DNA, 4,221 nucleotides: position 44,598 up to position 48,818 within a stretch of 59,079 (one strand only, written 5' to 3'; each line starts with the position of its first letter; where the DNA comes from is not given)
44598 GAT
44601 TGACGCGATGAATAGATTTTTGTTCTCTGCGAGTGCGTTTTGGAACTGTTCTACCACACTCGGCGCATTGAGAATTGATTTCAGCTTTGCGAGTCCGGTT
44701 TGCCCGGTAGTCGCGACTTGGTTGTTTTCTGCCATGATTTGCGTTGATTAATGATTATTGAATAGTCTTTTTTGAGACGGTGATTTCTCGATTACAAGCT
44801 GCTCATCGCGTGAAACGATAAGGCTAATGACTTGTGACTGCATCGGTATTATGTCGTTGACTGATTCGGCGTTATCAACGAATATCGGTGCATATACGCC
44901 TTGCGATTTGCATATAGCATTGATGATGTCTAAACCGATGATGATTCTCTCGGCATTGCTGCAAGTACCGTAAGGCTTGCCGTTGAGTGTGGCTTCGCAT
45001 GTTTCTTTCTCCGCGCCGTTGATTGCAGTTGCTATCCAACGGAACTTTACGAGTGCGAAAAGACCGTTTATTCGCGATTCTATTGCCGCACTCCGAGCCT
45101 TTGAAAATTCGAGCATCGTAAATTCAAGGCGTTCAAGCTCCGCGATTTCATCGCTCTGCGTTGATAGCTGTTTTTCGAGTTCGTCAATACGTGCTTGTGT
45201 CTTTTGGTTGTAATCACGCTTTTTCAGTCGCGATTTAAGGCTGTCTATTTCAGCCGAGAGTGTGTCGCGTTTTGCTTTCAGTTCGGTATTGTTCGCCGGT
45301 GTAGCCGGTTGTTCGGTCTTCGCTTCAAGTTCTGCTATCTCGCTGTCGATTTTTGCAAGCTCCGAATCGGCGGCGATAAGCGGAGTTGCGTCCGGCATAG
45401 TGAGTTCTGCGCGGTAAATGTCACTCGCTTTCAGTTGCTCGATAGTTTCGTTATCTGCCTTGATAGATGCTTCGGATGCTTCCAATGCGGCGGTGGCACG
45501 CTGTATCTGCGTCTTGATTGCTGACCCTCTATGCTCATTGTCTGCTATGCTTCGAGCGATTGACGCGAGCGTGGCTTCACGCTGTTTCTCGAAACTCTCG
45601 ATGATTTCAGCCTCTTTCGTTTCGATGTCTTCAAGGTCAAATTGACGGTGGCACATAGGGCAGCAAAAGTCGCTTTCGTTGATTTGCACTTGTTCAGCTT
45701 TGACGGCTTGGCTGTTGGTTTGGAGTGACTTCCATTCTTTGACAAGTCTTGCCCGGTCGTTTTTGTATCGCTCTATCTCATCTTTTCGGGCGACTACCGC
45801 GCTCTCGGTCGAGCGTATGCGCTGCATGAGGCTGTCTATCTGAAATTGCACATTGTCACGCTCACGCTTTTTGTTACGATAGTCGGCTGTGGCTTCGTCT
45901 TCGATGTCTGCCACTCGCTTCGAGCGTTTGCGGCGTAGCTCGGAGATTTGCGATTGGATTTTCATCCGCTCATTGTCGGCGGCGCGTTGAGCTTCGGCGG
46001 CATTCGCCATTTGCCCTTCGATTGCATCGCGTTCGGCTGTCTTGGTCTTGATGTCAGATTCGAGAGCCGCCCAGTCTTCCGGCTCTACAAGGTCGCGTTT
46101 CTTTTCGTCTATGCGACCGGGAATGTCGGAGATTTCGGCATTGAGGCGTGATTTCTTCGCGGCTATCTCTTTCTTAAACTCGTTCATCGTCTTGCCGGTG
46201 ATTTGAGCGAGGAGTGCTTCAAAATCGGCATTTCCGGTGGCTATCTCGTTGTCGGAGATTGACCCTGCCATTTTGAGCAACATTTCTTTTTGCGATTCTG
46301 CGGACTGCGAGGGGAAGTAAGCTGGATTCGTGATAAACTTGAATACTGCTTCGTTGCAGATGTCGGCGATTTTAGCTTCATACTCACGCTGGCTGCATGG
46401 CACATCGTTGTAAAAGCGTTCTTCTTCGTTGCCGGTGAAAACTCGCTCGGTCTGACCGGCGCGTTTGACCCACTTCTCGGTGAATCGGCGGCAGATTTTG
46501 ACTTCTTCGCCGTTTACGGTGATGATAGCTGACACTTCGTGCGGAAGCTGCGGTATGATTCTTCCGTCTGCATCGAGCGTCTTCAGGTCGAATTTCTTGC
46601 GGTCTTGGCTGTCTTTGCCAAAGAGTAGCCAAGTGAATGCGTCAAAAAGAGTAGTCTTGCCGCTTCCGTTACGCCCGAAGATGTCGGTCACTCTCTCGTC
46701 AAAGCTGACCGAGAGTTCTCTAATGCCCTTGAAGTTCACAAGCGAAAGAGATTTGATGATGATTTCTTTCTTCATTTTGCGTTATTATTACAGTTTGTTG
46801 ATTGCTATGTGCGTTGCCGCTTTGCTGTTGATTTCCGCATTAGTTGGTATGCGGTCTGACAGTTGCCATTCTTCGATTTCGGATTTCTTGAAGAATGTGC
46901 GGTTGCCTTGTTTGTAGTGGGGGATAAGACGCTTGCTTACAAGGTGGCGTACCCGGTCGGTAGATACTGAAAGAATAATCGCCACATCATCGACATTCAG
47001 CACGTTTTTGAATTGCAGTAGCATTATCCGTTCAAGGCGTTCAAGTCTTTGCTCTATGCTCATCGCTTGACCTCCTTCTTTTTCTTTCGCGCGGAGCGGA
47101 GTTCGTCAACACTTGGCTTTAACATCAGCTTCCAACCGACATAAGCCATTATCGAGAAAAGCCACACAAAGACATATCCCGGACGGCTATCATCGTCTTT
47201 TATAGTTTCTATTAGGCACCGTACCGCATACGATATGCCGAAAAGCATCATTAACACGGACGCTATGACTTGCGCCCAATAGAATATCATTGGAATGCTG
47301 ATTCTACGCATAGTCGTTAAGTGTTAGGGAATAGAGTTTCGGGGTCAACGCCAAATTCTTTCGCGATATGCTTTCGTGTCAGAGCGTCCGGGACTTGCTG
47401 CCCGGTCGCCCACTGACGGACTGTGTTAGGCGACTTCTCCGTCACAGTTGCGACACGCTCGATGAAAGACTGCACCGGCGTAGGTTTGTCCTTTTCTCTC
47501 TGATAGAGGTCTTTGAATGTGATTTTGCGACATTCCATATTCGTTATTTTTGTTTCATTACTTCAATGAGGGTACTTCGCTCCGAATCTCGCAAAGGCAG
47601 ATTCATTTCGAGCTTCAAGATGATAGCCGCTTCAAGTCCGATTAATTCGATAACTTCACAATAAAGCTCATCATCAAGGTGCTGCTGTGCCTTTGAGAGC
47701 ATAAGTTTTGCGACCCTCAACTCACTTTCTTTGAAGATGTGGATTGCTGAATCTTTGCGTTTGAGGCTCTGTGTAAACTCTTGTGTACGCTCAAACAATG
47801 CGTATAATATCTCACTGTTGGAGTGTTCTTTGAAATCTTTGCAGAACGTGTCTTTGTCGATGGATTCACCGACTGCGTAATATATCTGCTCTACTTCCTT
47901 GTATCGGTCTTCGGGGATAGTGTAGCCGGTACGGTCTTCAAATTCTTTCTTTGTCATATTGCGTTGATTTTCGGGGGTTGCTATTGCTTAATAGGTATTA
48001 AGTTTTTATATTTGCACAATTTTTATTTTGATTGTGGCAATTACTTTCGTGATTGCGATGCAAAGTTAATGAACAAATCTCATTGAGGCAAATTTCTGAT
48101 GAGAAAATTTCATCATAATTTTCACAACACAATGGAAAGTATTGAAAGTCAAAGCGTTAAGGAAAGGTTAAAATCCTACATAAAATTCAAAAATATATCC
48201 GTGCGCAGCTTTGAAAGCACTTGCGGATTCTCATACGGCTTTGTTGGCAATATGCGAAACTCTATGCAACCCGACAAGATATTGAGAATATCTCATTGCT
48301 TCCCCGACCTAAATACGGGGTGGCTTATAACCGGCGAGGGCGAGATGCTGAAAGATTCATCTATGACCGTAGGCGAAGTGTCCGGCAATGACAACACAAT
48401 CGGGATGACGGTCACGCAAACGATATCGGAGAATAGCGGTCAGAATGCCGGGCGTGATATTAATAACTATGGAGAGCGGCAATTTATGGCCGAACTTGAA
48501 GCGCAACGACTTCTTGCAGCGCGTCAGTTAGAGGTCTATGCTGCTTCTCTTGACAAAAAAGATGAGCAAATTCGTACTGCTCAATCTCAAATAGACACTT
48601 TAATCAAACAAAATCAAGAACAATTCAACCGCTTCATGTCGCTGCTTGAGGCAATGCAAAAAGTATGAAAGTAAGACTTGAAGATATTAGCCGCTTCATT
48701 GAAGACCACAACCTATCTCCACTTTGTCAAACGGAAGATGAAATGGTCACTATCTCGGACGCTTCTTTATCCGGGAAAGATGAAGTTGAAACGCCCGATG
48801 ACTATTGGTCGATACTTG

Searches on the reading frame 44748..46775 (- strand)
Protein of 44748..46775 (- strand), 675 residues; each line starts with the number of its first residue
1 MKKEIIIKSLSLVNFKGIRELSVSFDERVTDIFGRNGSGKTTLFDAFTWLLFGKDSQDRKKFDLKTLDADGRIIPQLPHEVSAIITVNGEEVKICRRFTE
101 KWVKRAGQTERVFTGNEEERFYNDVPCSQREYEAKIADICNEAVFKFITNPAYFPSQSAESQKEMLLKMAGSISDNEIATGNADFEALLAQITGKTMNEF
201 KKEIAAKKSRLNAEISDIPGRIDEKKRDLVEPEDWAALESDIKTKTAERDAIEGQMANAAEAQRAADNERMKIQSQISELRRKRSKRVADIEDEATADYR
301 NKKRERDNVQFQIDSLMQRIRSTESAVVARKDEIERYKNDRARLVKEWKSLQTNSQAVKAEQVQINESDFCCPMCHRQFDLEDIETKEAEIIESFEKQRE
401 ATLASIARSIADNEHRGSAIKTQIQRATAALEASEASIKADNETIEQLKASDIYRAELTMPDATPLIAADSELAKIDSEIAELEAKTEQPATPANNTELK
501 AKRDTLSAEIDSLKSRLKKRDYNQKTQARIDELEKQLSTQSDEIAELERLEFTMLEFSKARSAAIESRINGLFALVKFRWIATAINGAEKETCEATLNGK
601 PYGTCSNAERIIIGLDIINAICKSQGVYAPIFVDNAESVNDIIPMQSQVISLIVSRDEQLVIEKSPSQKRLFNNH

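Call 41: search_protein_families(library=phrogs, proteins=[window:44748-46775:-], max_evalue=0.00001)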
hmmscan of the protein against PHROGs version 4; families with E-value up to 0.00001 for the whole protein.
window:44748-46775:- (675 aa): 9 families
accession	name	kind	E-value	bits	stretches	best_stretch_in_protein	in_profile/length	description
phrog_77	-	DNA, RNA and nucleotide metabolism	2.4e-73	249.1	1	1-643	292-914/967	SbcC-like subunit of palindrome specific endonuclease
phrog_10445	-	unknown function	1.4e-60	206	1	3-305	1-289/296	-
phrog_21084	-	other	4.5e-47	161.8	1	279-662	16-393/396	recombinase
phrog_20188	-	DNA, RNA and nucleotide metabolism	2.5e-39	136.3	1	387-659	2-273/279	endonuclease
phrog_1499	-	unknown function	2.8e-30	106.9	1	4-641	2-386/427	-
phrog_25363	-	unknown function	2.8e-20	73.3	1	1-69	1-70/77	-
phrog_4747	-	unknown function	9.4e-12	45.8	1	6-300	2-216/610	-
phrog_8323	-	unknown function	9.1e-10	38.7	1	3-88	47-135/623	-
phrog_3940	-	unknown function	2.9e-08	34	1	7-51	5-49/537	-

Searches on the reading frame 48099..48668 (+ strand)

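Call 42: search_protein_families(library=phrogs, proteins=[window:48099-48668:+], max_evalue=0.00001)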
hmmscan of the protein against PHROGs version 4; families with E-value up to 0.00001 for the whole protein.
window:48099-48668:+ (189 aa): 1 family
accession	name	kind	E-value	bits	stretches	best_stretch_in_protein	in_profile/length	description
phrog_8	-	transcription regulation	7.1e-06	26.7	0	12-133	69-256/346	transcriptional regulator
